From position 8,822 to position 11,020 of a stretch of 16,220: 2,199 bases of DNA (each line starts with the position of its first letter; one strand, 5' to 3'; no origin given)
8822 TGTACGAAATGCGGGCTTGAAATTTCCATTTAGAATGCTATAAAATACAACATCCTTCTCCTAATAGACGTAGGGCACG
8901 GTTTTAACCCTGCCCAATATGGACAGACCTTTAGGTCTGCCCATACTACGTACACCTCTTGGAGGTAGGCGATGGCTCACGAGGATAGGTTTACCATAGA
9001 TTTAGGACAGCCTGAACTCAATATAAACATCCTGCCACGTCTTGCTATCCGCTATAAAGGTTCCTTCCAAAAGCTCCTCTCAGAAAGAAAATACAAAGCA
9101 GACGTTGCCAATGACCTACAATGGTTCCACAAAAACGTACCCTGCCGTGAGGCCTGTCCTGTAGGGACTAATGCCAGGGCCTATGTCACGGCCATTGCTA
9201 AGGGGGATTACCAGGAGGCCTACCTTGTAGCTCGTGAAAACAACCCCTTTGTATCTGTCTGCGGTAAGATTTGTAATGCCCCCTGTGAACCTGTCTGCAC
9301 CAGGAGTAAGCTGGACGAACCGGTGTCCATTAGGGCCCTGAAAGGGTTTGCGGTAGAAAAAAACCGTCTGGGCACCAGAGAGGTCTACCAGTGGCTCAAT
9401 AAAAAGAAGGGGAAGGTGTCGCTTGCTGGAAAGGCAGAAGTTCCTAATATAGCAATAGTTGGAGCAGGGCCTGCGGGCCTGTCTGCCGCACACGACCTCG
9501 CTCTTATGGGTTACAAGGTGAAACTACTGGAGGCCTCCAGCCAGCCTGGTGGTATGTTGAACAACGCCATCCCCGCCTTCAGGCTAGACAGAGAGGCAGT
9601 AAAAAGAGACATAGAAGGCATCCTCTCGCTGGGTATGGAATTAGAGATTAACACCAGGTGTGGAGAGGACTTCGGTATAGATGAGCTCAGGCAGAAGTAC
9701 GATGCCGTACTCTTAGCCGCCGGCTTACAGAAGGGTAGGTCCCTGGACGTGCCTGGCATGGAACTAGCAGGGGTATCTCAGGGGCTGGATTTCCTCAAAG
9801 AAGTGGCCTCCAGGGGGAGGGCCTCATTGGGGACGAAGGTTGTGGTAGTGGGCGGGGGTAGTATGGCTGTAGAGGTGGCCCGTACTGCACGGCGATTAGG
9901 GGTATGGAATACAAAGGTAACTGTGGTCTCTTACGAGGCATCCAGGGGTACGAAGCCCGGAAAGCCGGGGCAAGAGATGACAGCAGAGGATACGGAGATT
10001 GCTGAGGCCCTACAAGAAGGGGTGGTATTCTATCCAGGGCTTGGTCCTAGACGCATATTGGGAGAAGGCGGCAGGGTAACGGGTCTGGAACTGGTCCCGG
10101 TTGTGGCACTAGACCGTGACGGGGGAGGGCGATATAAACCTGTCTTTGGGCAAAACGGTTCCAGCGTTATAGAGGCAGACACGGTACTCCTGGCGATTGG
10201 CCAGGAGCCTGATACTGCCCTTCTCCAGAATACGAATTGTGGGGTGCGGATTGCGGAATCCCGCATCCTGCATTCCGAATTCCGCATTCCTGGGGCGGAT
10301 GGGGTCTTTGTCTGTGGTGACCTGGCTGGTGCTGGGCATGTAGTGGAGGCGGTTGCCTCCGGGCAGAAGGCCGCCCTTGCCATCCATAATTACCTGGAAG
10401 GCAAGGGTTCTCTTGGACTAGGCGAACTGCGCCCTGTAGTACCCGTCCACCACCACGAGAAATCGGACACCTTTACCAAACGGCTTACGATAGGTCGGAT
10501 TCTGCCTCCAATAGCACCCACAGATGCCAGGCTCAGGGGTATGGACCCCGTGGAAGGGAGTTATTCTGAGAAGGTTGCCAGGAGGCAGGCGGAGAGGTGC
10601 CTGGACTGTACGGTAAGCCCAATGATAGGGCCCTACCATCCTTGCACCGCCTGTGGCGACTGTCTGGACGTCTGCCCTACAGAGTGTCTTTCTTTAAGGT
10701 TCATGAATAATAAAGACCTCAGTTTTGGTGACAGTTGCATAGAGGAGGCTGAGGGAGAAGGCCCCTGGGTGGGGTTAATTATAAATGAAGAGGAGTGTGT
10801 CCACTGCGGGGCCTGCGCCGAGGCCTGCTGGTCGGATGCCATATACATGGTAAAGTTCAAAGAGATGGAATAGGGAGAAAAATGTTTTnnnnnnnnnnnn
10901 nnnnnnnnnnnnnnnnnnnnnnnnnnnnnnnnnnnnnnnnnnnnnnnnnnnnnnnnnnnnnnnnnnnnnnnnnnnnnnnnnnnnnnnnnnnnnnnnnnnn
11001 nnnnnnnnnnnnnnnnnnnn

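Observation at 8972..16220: Rieske/cytochrome b complex operon carrying a GltD-like NAD(P) module, a hexaheme c and an HAO-like octaheme protein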

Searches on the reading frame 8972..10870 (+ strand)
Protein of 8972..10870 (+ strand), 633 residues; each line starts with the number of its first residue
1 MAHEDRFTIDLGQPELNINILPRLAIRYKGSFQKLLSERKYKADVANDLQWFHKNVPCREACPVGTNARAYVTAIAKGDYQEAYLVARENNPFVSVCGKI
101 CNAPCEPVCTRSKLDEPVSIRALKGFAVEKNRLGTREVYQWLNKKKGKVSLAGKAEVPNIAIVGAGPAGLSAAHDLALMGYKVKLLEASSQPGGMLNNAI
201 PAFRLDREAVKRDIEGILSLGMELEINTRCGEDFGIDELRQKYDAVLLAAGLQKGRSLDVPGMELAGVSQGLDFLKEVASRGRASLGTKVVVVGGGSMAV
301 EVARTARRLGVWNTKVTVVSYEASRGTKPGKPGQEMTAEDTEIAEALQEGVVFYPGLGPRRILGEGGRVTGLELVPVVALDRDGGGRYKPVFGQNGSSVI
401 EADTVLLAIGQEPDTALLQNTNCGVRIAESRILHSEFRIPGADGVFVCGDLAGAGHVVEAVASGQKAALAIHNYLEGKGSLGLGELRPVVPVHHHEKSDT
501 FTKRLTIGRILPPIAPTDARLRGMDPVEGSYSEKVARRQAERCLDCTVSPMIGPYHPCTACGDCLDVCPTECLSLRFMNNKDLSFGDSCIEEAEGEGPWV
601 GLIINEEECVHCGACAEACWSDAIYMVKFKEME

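Call 4: search_protein_families(library=pfam, proteins=[window:8972-10870:+], max_evalue=0.01)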
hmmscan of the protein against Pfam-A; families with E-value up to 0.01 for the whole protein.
window:8972-10870:+ (633 aa): 24 families
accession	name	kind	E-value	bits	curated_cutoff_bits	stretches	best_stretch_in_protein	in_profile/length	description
PF07992.20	Pyr_redox_2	-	4e-28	99.1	26.1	1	159-464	2-291/291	Pyridine nucleotide-disulphide oxidoreductase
PF14691.11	Fer4_20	-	7.6e-16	58.4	25.8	1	54-131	28-108/113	Dihydroprymidine dehydrogenase domain II, 4Fe-4S cluster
PF00070.33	Pyr_redox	-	3e-11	44.1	22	2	289-372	1-77/82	Pyridine nucleotide-disulphide oxidoreductase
PF13450.12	NAD_binding_8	-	3.1e-08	34.2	21.9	1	162-196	1-35/68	NAD(P)-binding Rossmann-like domain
PF12838.12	Fer4_7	-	1.4e-07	32.3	27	1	558-623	2-52/52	4Fe-4S dicluster domain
PF13738.12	Pyr_redox_3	-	1.4e-07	31.5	30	0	246-432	128-288/305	Pyridine nucleotide-disulphide oxidoreductase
PF01266.30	DAO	-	1.7e-07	31.6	27.9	1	160-194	2-37/353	FAD dependent oxidoreductase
PF01134.28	GIDA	-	1.4e-06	28.1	22.1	1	160-191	2-33/391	Glucose inhibited division protein A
PF12831.13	FAD_oxidored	-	3.9e-06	26.8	27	1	160-200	2-42/416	FAD dependent oxidoreductase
PF01946.23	Thi4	-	4.3e-06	26.6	26.2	1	159-194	19-55/235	Thi4 family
PF01262.27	AlaDh_PNT_C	-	8.4e-06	25.8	23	1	144-190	12-61/214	Alanine dehydrogenase/PNT, C-terminal domain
PF00037.32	Fer4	-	3.7e-05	23.8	21.1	1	603-624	2-23/24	4Fe-4S binding domain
PF03486.20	HI0933_like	-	0.00022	21.2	50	1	159-193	2-36/244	HI0933-like protein Rossmann domain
PF13241.12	NAD_binding_7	-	0.0003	21.8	22.1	0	287-345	7-57/104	Putative NAD(P)-binding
PF01494.25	FAD_binding_3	-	0.0011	18.7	22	1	160-190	4-34/349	FAD binding domain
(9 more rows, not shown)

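Call 5: search_protein_families(library=ncbifam, proteins=[window:8972-10870:+], max_evalue=0.01)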
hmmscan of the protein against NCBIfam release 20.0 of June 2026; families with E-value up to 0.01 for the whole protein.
window:8972-10870:+ (633 aa): 110 families (the best 25 are shown)
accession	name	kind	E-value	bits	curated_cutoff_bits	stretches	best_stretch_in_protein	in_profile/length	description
NF009410.0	PRK12771.1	subfamily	6.6e-116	388.1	516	1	50-627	42-563/566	NAD(P)-binding protein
NF009454.0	PRK12814.1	equivalog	7.3e-97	325.3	916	1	56-615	102-624/657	putative NADPH-dependent glutamate synthase small subunit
NF010590.0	PRK13984.1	equivalog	9e-97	324.7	946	2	58-478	198-609/611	putative oxidoreductase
TIGR01316.1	gltA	equivalog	5.5e-73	246.3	471.75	1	52-475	32-449/449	NADPH-dependent glutamate synthase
TIGR03315.1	Se_ygfK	equivalog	1.6e-72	244.4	835.3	1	56-571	445-900/1012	putative selenate reductase subunit YgfK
NF009414.0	PRK12778.1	equivalog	5.8e-66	223.2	1103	1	54-477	335-751/752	bifunctional dihydroorotate dehydrogenase B NAD binding subunit/NADPH-dependent glutamate synthase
TIGR01317.1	GOGAT_sm_gam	subfamily_domain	2.7e-56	191.4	447.7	1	58-480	52-483/485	glutamate synthase small subunit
NF009409.0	PRK12770.1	subfamily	7.7e-49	166.6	343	1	159-478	20-353/360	putative glutamate synthase subunit beta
TIGR01318.1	gltD_gamma_fam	subfamily_domain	4.1e-47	160.8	482.95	1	54-476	46-466/467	glutamate synthase, small subunit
NF009413.0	PRK12775.1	equivalog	1.2e-46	159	1895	1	58-568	341-851/1006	putative trifunctional 2-polyprenylphenol hydroxylase/glutamate synthase subunit beta/ferritin domain-containing protein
NF009408.0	PRK12769.1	equivalog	4.6e-40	137.4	1003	1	56-477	234-653/659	formate-dependent uric acid utilization protein AegA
NF009415.0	PRK12779.1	equivalog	7.4e-39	133.3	1519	1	59-473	211-624/944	putative bifunctional glutamate synthase subunit beta/2-polyprenylphenol hydroxylase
NF045663.1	diclust_near_Sec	equivalog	1.3e-35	122.7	530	1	57-254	19-201/759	pyridine nucleotide-disulfide oxidoreductase/dicluster-binding protein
NF009451.0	PRK12809.1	equivalog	1.4e-30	106.2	1154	1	55-476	216-635/639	formate-dependent uric acid utilization protein YgfT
NF045599.1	bili_reduct_long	exception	7.3e-18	64.1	750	1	152-320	376-534/641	bilirubin reductase, long form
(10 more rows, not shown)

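Call 21: find_homologous_proteins(query=window:8972-10870:+)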
Query window:8972-10870:+ (633 aa): 4265 proteins with E <= 0.001 among 8000 candidates; the best 120 are listed.
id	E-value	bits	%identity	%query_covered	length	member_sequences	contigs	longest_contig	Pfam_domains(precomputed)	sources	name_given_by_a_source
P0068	0.0e+0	1320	92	100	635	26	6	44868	PF01946.24,PF01266.31,PF13450.13,PF14691.12,PF07992.21,PF00070.34,PF00037.33,PF13738.13,PF12838.13,PF12831.14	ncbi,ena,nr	ncbi:MAG: hypothetical protein A3E19_05350 [Planctomycetes bacterium RIFCSPHIGHO2_12_FULL_52_36]|nr:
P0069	0.0e+0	1109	75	100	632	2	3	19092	PF01946.24,PF01266.31,PF13450.13,PF14691.12,PF07992.21,PF00070.34,PF13738.13,PF12838.13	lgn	-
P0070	0.0e+0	1089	75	100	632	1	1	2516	PF01266.31,PF13450.13,PF14691.12,PF07992.21,PF00070.34,PF00037.33,PF13738.13,PF12838.13,PF01262.28,PF01134.29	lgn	-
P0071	0.0e+0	1051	72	100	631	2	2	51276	PF01946.24,PF13450.13,PF14691.12,PF07992.21,PF00070.34,PF00037.33,PF13738.13,PF12838.13,PF01134.29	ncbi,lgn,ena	ncbi:MAG TPA: FAD-dependent oxidoreductase [Candidatus Hypogeohydataceae bacterium YC41]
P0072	2.4e-292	989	68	100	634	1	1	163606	PF01266.31,PF13450.13,PF14691.12,PF07992.21,PF00070.34,PF00037.33,PF12838.13,PF13187.12,PF12831.14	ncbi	-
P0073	8.0e-231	786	55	100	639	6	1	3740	PF13450.13,PF07992.21,PF12837.13,PF00070.34,PF12838.13,PF01266.31,PF01593.31,PF12797.13,PF14691.12,PF00037.33,PF13738.13,PF13237.12,PF13187.12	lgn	-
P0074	1.8e-229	782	57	100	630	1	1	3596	PF01593.31,PF13450.13,PF14691.12,PF07992.21,PF00070.34,PF13738.13,PF12838.13,PF13187.12,PF12831.14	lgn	-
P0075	1.0e-222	759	89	63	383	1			PF01946.24,PF01266.31,PF13450.13,PF14691.12,PF07992.21,PF00070.34,PF13738.13,PF01262.28,PF01134.29,PF12831.14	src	-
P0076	2.2e-221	755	54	100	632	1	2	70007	PF01266.31,PF01593.31,PF13450.13,PF14691.12,PF07992.21,PF00070.34,PF00037.33,PF13738.13,PF12838.13,PF13187.12,PF12831.14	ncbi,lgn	ncbi:MAG: FAD-dependent oxidoreductase [Candidatus Brocadiales bacterium]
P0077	7.1e-220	750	54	100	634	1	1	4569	PF13241.13,PF13450.13,PF07992.21,PF00070.34,PF12838.13,PF12831.14,PF01946.24,PF01266.31,PF01593.31,PF14691.12,PF13738.13,PF01262.28,PF13187.12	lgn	-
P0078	5.5e-217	740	55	100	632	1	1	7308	PF01266.31,PF01593.31,PF13450.13,PF14691.12,PF07992.21,PF00070.34,PF13738.13,PF12838.13,PF13187.12,PF12831.14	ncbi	ncbi:MAG: FAD-dependent oxidoreductase [Candidatus Brocadiales bacterium]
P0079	1.5e-215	736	54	100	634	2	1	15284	PF01266.31,PF13450.13,PF14691.12,PF07992.21,PF00070.34,PF13738.13,PF12838.13,PF13237.12,PF13187.12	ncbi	-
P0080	3.2e-212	725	54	99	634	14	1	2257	PF01946.24,PF01593.31,PF13450.13,PF14691.12,PF07992.21,PF00070.34,PF13738.13,PF12838.13,PF01262.28,PF13187.12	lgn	-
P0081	5.8e-209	714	52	99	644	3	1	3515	PF01593.31,PF13450.13,PF14691.12,PF07992.21,PF00070.34,PF13738.13,PF12838.13,PF13237.12,PF13187.12,PF12831.14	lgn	-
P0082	1.2e-203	696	51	100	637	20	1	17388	PF01946.24,PF01266.31,PF13450.13,PF14691.12,PF07992.21,PF00070.34,PF13738.13,PF12838.13,PF01262.28,PF13237.12,PF13187.12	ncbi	-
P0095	1.0e-116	409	42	92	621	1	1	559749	PF01266.31,PF13450.13,PF14691.12,PF07992.21,PF00070.34,PF00037.33,PF13738.13,PF12838.13,PF13237.12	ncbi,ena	-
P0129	2.5e-111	391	37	94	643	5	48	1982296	PF13450.13,PF07992.21,PF00070.34,PF13484.12,PF12838.13,PF12831.14,PF01946.24,PF01266.31,PF12797.13,PF14691.12,PF00037.33,PF13738.13,PF13237.12,PF13187.12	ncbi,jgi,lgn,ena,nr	ncbi:MAG: FAD-dependent oxidoreductase [Chloracidobacterium sp.]|nr:FAD-dependent oxidoreductase [Ch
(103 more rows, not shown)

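Call 26: find_encoding_contigs(protein=P0095, flank=8000, max_places=1)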
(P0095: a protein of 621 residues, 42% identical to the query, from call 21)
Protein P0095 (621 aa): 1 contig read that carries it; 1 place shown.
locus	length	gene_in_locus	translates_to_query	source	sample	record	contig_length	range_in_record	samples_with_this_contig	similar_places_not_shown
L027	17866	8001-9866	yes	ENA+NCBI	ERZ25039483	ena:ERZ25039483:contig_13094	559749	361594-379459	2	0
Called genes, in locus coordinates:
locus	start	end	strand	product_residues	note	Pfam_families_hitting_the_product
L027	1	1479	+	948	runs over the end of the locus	PF00923:TAL_FSA, PF00342:PGI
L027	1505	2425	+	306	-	PF03446:NAD_binding_2, PF03807:F420_oxidored (weak), PF00393:6PGD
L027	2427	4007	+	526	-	PF00479:G6PD_N, PF02781:G6PD_C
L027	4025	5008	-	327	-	PF04909:Amidohydro_2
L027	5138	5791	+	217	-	PF00989:PAS, PF08448:PAS_4 (weak), PF13426:PAS_9, PF00196:GerE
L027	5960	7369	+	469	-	-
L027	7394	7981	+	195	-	PF13620:CarboxypepD_reg, PF14686:fn3_3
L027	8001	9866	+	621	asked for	PF13237:Fer4_10 (faint), PF14691:Fer4_20, PF00070:Pyr_redox (faint), PF01266:DAO (weak), PF07992:Pyr_redox_2, PF13450:NAD_binding_8, PF12838:Fer4_7, PF00037:Fer4 (weak), +1 more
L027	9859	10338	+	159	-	PF00355:Rieske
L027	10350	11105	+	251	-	PF00033:Cytochrome_B, PF14358:DUF4405 (weak), PF13631:Cytochrom_B_N_2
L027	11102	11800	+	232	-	PF00032:Cytochrom_B_C (faint)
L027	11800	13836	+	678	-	PF09699:Paired_CXXCH_1 (faint), PF13442:Cytochrome_CBB3 (faint), PF14522:Cytochrome_C7 (faint), PF02433:FixO (faint), PF00034:Cytochrom_C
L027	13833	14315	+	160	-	PF00034:Cytochrom_C, PF13442:Cytochrome_CBB3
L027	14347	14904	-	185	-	-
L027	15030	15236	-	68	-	PF00313:CSD, PF08206:OB_RNB (weak)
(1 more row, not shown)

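Call 28: search_solved_structures(query=window:8972-10870:+, show_alignments=1, max_evalue=1e-20)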
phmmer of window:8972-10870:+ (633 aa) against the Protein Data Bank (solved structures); distinct sequences matched with E-value up to 1e-20: 12.
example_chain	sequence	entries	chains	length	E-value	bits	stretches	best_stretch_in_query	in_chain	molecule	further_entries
9bov_A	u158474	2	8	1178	1.5e-70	241.8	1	56-547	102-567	Molybdopterin oxidoreductase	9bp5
9n5u_A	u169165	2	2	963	2.2e-70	241.3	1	56-479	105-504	NfnA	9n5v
8oh5_C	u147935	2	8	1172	8.9e-70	239.2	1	56-548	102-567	Formate dehydrogenase-O, major subunit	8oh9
5jca_L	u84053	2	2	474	2.9e-60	207.8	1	56-476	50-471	NADH-dependent Ferredoxin:NADP Oxidoreductase (NfnI) subunit alpha | NADH-dependent Ferredoxin:NADP Oxidoreductase subunit alpha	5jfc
4ylf_B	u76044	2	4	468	7.2e-57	196.6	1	56-478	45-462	Dihydropyrimidine dehydrogenase subunit A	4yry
5vj7_A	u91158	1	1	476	9.8e-57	196.1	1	56-479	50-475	Oxidoreductase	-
2vdc_G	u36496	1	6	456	2e-45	158.8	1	57-479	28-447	GLUTAMATE SYNTHASE [NADPH] SMALL CHAIN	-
6s6s_G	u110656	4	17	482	4.5e-45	157.6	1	56-479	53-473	Glutamate synthase [NADPH] small chain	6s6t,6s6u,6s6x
7mfm_I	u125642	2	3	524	1.2e-33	119.9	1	61-480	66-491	Glutamate synthase (NADPH) small chain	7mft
7m31_A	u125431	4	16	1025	3.5e-25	91.9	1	55-492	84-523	Dihydropyrimidine dehydrogenase [NADP(+)]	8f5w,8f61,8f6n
1gt8_A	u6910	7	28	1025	3.5e-25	91.9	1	55-492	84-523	DIHYDROPYRIMIDINE DEHYDROGENASE | Dihydropyrimidine dehydrogenase [NADP(+)]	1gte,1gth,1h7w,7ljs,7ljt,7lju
1h7x_A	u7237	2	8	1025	3.5e-25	91.9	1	55-492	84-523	DIHYDROPYRIMIDINE DEHYDROGENASE | Dihydropyrimidine dehydrogenase [NADP(+)]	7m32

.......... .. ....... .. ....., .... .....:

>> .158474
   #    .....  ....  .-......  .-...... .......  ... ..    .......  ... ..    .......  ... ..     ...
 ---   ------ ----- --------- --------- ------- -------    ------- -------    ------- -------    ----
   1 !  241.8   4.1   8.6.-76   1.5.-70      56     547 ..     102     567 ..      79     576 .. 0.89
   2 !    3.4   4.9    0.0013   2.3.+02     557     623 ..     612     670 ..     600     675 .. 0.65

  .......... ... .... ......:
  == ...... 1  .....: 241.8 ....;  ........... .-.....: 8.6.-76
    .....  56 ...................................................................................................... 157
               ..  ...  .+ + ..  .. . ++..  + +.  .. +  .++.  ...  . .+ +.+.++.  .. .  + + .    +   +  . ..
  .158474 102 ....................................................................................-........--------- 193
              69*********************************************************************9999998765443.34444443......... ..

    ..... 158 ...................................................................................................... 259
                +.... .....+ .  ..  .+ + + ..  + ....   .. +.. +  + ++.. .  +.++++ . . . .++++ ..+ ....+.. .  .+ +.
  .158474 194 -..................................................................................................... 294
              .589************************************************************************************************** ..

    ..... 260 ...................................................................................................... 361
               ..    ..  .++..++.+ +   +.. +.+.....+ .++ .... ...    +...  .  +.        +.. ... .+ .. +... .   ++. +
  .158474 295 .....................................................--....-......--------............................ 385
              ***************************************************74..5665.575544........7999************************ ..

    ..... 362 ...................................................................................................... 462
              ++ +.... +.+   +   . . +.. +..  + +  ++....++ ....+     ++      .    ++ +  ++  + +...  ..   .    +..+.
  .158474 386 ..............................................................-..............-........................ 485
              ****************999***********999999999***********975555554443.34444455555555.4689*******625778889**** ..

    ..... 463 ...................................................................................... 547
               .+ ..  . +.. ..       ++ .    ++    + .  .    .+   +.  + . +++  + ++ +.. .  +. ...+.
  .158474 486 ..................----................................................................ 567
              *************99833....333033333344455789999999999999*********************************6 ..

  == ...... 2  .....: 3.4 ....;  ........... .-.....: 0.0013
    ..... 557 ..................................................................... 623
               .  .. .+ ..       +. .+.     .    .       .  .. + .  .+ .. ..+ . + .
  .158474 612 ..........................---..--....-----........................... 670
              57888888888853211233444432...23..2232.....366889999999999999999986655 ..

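Call 42: find_encoding_contigs(protein=P0129, flank=7000, max_places=1)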
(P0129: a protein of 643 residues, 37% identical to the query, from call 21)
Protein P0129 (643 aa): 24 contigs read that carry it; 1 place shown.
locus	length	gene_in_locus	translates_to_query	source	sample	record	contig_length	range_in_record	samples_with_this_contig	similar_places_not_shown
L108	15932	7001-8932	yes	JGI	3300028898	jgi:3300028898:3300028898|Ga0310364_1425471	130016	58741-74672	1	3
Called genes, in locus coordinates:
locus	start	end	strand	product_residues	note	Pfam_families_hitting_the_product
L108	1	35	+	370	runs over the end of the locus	-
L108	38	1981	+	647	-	PF07691:PA14, PF10528:GLEYA (faint)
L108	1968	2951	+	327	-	-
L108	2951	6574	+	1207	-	-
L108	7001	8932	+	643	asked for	PF12797:Fer4_2 (faint), PF14691:Fer4_20, PF01266:DAO (weak), PF07992:Pyr_redox_2, PF13450:NAD_binding_8, PF12838:Fer4_7, PF13237:Fer4_10 (weak), PF00037:Fer4 (weak), +6 more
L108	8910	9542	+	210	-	PF00355:Rieske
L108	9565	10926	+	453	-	PF00033:Cytochrome_B, PF13631:Cytochrom_B_N_2, PF00032:Cytochrom_B_C (weak)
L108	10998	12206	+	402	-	PF22113:Mtrc-MtrF_II-IV_dom (faint), PF14522:Cytochrome_C7 (faint), PF14537:Cytochrom_c3_2 (faint), PF13442:Cytochrome_CBB3 (faint), PF00034:Cytochrom_C (weak), PF02433:FixO (weak)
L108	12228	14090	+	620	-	PF18793:nos_propeller_2 (faint), PF18764:nos_propeller, PF13473:Cupredoxin_1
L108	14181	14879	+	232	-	-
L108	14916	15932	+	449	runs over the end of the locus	PF07602:DUF1565 (faint), PF13229:Beta_helix, PF05048:NosD, PF13229:Beta_helix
